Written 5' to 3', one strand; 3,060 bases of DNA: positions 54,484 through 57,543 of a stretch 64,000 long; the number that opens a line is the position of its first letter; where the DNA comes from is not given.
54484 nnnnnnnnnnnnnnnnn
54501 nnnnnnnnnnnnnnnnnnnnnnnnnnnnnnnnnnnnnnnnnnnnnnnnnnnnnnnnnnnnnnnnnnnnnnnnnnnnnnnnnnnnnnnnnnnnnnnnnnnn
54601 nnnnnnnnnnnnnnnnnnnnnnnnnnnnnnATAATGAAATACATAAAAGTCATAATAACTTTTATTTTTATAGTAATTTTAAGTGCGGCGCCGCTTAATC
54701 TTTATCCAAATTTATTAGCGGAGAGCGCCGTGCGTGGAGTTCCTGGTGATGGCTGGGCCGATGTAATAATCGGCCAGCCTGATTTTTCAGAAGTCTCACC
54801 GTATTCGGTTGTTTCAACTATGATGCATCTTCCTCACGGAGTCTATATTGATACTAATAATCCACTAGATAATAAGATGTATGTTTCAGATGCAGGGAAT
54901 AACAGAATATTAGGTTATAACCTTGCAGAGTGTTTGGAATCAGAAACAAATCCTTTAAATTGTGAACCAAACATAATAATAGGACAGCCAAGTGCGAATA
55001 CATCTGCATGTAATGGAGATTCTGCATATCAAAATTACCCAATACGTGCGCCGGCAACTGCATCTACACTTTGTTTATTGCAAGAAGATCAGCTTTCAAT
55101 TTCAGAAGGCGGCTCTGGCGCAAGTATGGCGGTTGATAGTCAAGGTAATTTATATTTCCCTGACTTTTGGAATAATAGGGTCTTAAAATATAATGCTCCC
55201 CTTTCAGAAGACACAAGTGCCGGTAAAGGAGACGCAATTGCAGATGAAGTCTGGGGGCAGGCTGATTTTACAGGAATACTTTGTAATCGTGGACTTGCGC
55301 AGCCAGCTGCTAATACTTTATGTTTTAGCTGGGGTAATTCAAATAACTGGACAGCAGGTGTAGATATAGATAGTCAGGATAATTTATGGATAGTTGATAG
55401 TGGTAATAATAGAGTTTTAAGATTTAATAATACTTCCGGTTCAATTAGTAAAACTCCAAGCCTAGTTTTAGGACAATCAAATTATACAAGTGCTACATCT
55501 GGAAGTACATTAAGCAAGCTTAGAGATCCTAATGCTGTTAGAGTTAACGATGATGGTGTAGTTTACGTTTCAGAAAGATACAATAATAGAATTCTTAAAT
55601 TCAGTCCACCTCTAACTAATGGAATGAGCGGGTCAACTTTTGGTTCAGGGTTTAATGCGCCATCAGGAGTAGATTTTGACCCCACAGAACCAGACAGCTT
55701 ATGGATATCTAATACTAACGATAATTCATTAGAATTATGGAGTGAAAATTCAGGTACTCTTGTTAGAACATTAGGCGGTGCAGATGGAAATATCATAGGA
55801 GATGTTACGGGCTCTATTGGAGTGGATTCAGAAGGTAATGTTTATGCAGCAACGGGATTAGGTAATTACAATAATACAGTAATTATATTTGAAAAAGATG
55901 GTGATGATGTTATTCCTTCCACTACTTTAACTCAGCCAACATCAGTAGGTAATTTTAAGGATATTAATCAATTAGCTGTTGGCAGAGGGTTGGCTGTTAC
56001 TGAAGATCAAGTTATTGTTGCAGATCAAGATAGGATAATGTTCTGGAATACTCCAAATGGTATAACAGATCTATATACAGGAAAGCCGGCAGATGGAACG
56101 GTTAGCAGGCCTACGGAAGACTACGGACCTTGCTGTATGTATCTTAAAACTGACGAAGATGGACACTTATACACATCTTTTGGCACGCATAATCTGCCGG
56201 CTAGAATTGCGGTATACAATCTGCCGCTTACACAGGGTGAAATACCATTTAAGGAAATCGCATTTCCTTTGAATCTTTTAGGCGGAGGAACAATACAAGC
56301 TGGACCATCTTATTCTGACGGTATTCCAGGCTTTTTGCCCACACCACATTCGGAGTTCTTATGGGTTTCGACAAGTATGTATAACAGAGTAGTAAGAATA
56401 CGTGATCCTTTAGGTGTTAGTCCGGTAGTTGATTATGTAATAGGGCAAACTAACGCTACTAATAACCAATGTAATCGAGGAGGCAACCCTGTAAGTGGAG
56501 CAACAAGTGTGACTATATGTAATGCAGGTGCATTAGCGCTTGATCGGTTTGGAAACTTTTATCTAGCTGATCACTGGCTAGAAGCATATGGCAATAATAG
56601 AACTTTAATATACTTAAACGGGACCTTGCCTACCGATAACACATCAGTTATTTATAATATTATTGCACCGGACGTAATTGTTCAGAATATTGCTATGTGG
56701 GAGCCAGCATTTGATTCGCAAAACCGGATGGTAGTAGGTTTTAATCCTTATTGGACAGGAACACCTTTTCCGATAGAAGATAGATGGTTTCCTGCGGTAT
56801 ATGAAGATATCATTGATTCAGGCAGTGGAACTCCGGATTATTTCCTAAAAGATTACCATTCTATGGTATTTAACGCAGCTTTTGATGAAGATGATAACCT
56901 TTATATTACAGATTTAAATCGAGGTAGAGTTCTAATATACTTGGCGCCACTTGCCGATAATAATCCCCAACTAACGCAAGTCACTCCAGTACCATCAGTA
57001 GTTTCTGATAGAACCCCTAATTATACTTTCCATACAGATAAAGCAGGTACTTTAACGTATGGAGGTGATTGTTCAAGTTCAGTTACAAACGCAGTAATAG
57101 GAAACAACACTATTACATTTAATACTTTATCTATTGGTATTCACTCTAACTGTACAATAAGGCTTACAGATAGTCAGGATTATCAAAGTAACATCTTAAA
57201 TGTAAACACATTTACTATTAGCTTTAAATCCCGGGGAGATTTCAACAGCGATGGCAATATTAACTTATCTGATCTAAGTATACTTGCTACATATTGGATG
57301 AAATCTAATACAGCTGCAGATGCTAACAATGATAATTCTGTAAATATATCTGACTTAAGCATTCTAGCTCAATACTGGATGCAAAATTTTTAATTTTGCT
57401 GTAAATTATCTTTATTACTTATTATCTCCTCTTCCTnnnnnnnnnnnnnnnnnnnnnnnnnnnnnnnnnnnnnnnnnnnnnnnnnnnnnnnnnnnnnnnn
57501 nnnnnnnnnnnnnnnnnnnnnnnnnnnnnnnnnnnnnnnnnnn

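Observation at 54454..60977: Tandem duplication of ~920-aa NHL beta-propeller/dockerin genes flanking an SDR oxidoreductase, plus an orphan third copy of the dockerin 3' end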

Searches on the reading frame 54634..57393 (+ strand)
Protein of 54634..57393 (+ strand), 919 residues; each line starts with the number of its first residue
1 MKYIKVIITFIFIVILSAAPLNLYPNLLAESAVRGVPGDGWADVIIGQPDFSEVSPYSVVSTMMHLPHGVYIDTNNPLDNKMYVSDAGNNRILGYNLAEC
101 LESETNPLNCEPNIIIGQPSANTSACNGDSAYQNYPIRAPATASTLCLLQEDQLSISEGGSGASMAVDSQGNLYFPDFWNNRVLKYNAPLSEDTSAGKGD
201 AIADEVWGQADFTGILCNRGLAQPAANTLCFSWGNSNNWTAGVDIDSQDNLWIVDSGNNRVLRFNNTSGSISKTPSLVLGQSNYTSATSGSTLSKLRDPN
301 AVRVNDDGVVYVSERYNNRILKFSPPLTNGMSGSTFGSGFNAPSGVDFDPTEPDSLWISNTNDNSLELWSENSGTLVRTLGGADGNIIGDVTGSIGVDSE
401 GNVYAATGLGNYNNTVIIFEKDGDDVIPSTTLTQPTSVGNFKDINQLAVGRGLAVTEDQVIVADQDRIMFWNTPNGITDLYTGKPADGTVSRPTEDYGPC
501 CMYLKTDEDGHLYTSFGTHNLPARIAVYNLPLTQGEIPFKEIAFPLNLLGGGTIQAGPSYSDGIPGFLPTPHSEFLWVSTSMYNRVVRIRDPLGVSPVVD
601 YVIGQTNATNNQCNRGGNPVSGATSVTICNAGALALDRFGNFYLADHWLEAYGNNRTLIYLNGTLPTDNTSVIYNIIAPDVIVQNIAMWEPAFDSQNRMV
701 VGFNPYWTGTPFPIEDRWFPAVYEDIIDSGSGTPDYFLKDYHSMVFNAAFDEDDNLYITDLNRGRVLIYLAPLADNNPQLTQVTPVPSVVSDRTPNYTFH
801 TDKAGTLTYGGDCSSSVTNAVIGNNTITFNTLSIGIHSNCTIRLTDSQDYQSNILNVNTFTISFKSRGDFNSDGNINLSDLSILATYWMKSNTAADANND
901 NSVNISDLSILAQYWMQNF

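Call 10: search_protein_families(library=pfam, proteins=[window:54634-57390:+], max_evalue=0.01)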
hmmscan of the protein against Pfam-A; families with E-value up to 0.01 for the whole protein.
window:54634-57390:+ (919 aa): 3 families
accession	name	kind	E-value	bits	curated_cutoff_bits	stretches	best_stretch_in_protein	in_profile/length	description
PF01436.27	NHL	-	1.5e-15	56.8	20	2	296-323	1-28/28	NHL repeat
PF00404.24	Dockerin_1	-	7e-09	36.2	22.9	1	868-914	2-55/57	Dockerin type I domain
PF25021.1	TEN_NHL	-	0.0097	15.4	27.1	0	289-330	253-294/357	Teneurin NHL domain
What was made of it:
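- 54634..57393 (+): Gene 1 (919 aa): signal peptide, tandem NHL-type beta-propellers, Ig-like module, type I dockerin (57235-57393). Pfam (call 10).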

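Call 13: find_encoding_contigs(protein=window:54634-57393:+, flank=10000, max_places=10)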
Protein window:54634-57393:+ (919 aa): no gene with exactly this product is on record in the collection.

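Call 14: find_homologous_proteins(query=window:54634-57390:+)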
Query window:54634-57390:+ (919 aa): 1679 proteins with E <= 0.001 among 8000 candidates; the best 120 are listed.
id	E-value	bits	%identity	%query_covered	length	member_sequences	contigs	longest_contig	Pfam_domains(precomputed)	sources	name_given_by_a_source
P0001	0.0e+0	2115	100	100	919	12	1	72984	PF00404.25,PF01436.28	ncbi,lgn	-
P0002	0.0e+0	1188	55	94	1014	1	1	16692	PF00404.25,PF01436.28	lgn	-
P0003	0.0e+0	1170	53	94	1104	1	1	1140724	PF00404.25,PF01436.28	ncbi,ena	-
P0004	1.4e-292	991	55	91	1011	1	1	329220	PF01436.28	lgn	-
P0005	2.9e-286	970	53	94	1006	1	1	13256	PF01436.28,PF25021.2,PF08450.19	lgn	-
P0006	4.9e-281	953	54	90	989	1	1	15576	PF01436.28,PF00041.28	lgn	-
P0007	5.1e-254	864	50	93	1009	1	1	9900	PF01436.28,PF00041.28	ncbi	-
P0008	1.0e-235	803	50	87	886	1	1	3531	PF17957.8,PF01436.28,PF25021.2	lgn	-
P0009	6.9e-235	800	50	86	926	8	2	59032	PF17957.8,PF01436.28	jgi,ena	-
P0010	1.1e-228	780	50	84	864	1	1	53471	PF00404.25,PF01436.28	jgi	jgi:hypothetical protein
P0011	1.3e-227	776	50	82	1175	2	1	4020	PF01839.30,PF13517.13,PF01436.28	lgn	-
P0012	2.7e-226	772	49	84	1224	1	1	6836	PF01833.31,PF01436.28,PF20144.6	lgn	-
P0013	3.0e-226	772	51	83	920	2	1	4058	PF01436.28,PF00041.28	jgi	jgi:hypothetical protein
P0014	3.0e-224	765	49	83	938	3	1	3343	PF01833.31,PF01436.28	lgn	-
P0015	9.3e-223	760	49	83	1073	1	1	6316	PF01833.31,PF01436.28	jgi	jgi:hypothetical protein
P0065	2.0e-172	594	40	97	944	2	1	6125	PF00404.25,PF01436.28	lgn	-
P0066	1.9e-170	587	40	100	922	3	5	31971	PF00404.25,PF01436.28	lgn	-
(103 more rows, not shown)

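Call 15: find_encoding_contigs(protein=P0001, flank=10000, max_places=10)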
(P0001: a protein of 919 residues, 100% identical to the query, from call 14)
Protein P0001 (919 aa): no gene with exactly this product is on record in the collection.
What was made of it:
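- Tried and rejected: Searches for gene 1 and for P0001 found no record (calls 13, 15).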

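Call 16: find_encoding_contigs(protein=P0003, flank=10000, max_places=4)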
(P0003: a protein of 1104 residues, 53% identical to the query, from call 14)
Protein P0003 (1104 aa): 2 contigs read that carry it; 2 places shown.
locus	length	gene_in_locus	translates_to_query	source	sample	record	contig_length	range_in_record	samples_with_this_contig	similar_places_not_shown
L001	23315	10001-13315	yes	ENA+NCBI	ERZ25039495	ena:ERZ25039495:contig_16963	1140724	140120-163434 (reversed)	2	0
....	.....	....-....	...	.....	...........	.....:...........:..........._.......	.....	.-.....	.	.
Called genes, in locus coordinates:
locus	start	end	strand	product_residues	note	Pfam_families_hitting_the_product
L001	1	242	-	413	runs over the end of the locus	PF00953:Glycos_transf_4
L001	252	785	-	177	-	-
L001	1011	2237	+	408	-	PF08529:NusA_N, PF13184:KH_NusA_1st, PF26594:KH_NusA_2nd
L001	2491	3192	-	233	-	-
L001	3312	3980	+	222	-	-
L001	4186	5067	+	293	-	PF13175:AAA_15 (faint), PF00005:ABC_tran, PF13304:AAA_21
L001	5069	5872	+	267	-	PF12679:ABC2_membrane_2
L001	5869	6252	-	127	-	-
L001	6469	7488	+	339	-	PF24517:CBM96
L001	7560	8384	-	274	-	-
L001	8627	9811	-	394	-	PF06779:MFS_4 (faint), PF00083:Sugar_tr, PF07690:MFS_1, PF12832:MFS_1_like, PF13347:MFS_2, PF03209:PUCC (weak), PF00083:Sugar_tr (weak), PF07690:MFS_1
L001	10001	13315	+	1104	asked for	PF01436:NHL (faint), PF00404:Dockerin_1 (weak)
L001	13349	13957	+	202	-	PF13298:LigD_N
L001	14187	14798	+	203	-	-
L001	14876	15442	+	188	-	PF00717:Peptidase_S24 (weak)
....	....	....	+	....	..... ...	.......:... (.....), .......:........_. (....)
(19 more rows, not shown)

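Call 17: find_related_loci(query=window:54634-57390:+, collection=genome_contigs, flank=10000)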
Query window:54634-57390:+ (919 aa) in genome_contigs; peptide patterns used: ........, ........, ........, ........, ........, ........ (x = any residue, [..] = any of these).
19 stretches matched a pattern, but none encodes a relative of the query by tblastn (E <= 1e-3).
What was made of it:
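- Tried and rejected: A scan with gene 1 alone found nothing (call 17).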

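Call 19: find_related_loci(query=A2, collection=genome_contigs, flank=10000)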
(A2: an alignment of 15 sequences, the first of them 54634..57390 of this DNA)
Query A2 (919 aa) in genome_contigs; peptide patterns used: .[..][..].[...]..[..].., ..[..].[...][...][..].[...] (x = any residue, [..] = any of these).
598 stretches matched a pattern (row limit reached: there are more); 511 encode a relative of the query (tblastn E <= 1e-3); the best 80 are kept; 80 distinct loci.
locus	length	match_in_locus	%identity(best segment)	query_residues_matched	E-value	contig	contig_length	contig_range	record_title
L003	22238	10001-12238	47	34-797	0e+0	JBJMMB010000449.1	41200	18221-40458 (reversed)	MAG: Chloroflexia bacterium isolate H1_18_all_fractions_metab_maxb_101_63_9 k255_6481255, whole genome shotgun sequence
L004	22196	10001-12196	49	28-774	0e+0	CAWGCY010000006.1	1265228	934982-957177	MAG: Thermoanaerobaculia bacterium isolate MFD05942.bin.1.16 genome assembly, contig: contig_20480, whole genome shotgun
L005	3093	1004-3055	50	33-723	0e+0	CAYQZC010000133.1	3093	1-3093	MAG TPA_asm: uncultured Pseudomonadales bacterium isolate SRP292972_co1_124 genome assembly, contig: NODE_12915_length_3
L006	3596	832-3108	44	24-795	0e+0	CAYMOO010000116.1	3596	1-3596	MAG TPA_asm: uncultured Gammaproteobacteria bacterium isolate SRP278252_co2_62 genome assembly, contig: NODE_57738_lengt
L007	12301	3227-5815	45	2-915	0e+0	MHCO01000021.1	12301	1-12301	MAG: Candidatus Woykebacteria bacterium GWB1_45_5 gwb1_scaffold_15950, whole genome shotgun sequence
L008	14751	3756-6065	43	7-774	0e+0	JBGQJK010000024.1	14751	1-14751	MAG: Patescibacteria group bacterium isolate OBJ2_061818_070_25 k141_143038_length_14751_cov_9.0000, whole genome shotgu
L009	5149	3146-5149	43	4-665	4e-162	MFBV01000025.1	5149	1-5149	MAG: Candidatus Curtissbacteria bacterium RIFCSPLOWO2_02_FULL_40_11 rifcsplowo2_02_scaffold_32694, whole genome shotgun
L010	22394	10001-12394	39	35-797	3e-155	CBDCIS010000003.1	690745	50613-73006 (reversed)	MAG: Dehalococcoidia bacterium isolate 8e13df92-f4f3-4e34-85da-b913360e8956 genome assembly, contig: contig_3, whole gen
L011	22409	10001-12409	38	31-788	9e-153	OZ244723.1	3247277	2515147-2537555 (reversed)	MAG: Dehalococcoidia bacterium isolate 760011ba-b86d-4164-aa55-395d04384f54 genome assembly, chromosome: 1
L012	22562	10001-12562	38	33-834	2e-151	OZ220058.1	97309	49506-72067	MAG: Dehalococcoidia bacterium isolate 04bbb1fd-b304-46d8-a6aa-ea4a1f3e4c6b genome assembly, chromosome: 3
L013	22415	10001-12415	39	33-797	1e-151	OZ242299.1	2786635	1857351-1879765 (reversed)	MAG: Dehalococcoidia bacterium isolate bf0c3db4-aa9a-4590-80fe-59eb253c834e genome assembly, chromosome: 1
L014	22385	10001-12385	38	30-786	3e-151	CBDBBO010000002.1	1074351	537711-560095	MAG: Dehalococcoidia bacterium isolate 1b2ae8b5-6dc1-4ab8-aaf0-c904fb0211c2 genome assembly, contig: contig_2, whole gen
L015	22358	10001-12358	39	33-782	2e-151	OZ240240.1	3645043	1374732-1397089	MAG: Dehalococcoidia bacterium isolate 9fa25b9b-25de-44f7-936b-2c4815794ad0 genome assembly, chromosome: 1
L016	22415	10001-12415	37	30-799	4e-151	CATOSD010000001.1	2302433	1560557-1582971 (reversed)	MAG: uncultured Dehalococcoidia bacterium isolate 4f5989e1-1bb7-4cc9-858f-0bb28372e22c genome assembly, contig: contig_1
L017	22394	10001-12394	38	31-787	9e-151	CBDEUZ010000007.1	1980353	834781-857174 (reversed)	MAG: Dehalococcoidia bacterium isolate 12bb4de0-5d66-41c1-88e6-9363c8e7e517 genome assembly, contig: contig_7, whole gen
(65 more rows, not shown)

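Call 37: find_encoding_contigs(protein=P0066, flank=10000, max_places=3)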
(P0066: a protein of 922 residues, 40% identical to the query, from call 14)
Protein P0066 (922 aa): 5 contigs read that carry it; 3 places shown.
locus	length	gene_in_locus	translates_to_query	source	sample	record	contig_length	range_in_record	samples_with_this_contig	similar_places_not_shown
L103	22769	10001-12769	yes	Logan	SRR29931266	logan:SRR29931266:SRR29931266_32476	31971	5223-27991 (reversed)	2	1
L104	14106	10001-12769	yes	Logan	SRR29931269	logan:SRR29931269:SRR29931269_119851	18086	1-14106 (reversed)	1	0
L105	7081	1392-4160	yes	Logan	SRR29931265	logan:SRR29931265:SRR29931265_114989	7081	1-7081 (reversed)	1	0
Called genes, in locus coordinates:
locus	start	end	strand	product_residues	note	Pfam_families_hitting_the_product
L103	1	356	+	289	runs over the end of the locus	PF00483:NTP_transferase, PF12804:NTP_transf_3 (weak)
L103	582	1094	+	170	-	-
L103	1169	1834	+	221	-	PF00072:Response_reg, PF00486:Trans_reg_C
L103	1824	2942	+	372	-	PF00672:HAMP, PF00512:HisKA, PF02518:HATPase_c, PF13589:HATPase_c_3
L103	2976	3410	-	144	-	PF09945:DUF2177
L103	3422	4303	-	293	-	PF00383:dCMP_cyt_deam_1, PF14437:MafB19-deam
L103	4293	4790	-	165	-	PF04677:CwfJ_C_1 (weak), PF11969:DcpS_C, PF01230:HIT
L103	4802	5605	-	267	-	-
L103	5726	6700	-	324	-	-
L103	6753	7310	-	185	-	PF01467:CTP_transf_like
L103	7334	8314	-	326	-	PF01636:APH (weak)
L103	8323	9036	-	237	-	PF00970:FAD_binding_6, PF00175:NAD_binding_1 (weak)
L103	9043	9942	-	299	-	PF10977:DUF2797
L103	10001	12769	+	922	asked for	PF01436:NHL (faint), PF00404:Dockerin_1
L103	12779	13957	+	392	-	PF00041:fn3 (faint)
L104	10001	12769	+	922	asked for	PF01436:NHL (faint), PF00404:Dockerin_1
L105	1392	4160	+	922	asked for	PF01436:NHL (faint), PF00404:Dockerin_1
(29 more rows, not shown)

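Call 38: find_encoding_contigs(protein=P0065, flank=10000, max_places=3)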
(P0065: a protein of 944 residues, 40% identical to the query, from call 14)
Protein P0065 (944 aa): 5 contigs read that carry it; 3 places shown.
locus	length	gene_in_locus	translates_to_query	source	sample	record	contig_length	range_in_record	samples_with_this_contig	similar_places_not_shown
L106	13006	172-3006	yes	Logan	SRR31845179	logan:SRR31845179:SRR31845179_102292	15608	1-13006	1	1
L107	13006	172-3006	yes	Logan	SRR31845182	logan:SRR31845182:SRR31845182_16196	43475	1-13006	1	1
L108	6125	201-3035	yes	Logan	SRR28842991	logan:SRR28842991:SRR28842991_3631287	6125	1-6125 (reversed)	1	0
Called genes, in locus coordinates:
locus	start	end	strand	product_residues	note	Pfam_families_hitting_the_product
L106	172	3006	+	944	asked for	PF01436:NHL (faint), PF00404:Dockerin_1 (faint)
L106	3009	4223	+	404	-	-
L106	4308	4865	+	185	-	PF08207:EFP_N, PF01132:EFP, PF09285:Elong-fact-P_C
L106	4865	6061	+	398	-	-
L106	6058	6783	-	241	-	PF00625:Guanylate_kin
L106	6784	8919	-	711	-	PF02629:CoA_binding, PF13380:CoA_binding_2, PF13607:Succ_CoA_lig, PF19045:Ligase_CoA_2 (weak), PF13549:ATP-grasp_5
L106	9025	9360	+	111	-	PF04248:NTP_transf_9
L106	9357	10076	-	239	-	PF04452:Methyltrans_RNA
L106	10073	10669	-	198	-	PF13462:Thioredoxin_4 (faint), PF01323:DSBA (faint)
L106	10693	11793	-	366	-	PF13439:Glyco_transf_4, PF13477:Glyco_trans_4_2, PF13579:Glyco_trans_4_4, PF00534:Glycos_transf_1, PF00982:Glyco_transf_20 (weak), PF13692:Glyco_trans_1_4, PF13524:Glyco_trans_1_2 (weak)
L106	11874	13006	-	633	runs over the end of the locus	PF00012:HSP70, PF06723:MreB_Mbl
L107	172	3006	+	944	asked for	PF01436:NHL (faint), PF00404:Dockerin_1 (faint)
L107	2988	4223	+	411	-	-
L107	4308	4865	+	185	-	PF08207:EFP_N, PF01132:EFP, PF09285:Elong-fact-P_C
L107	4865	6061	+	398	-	-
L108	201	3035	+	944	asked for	PF01436:NHL (faint), PF00404:Dockerin_1 (faint)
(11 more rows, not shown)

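Call 47: search_protein_families(library=ncbifam, proteins=[window:54634-57390:+], max_evalue=0.1)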
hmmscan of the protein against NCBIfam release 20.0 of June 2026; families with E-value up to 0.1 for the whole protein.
window:54634-57390:+ (919 aa): 3 families
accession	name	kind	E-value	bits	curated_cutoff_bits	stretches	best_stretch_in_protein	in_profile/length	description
NF035926.1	scyF_NHL_VPEP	equivalog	1.5e-13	50.6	350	2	332-443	143-248/376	scytonemin biosynthesis PEP-CTERM protein ScyF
NF033206.1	ScyE_fam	subfamily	1.2e-05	25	80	1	243-408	145-320/333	ScyD/ScyE family protein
NF041540.1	dockerin_GC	domain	0.025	14.9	29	1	869-911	11-59/67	GC-type dockerin domain-anchored protein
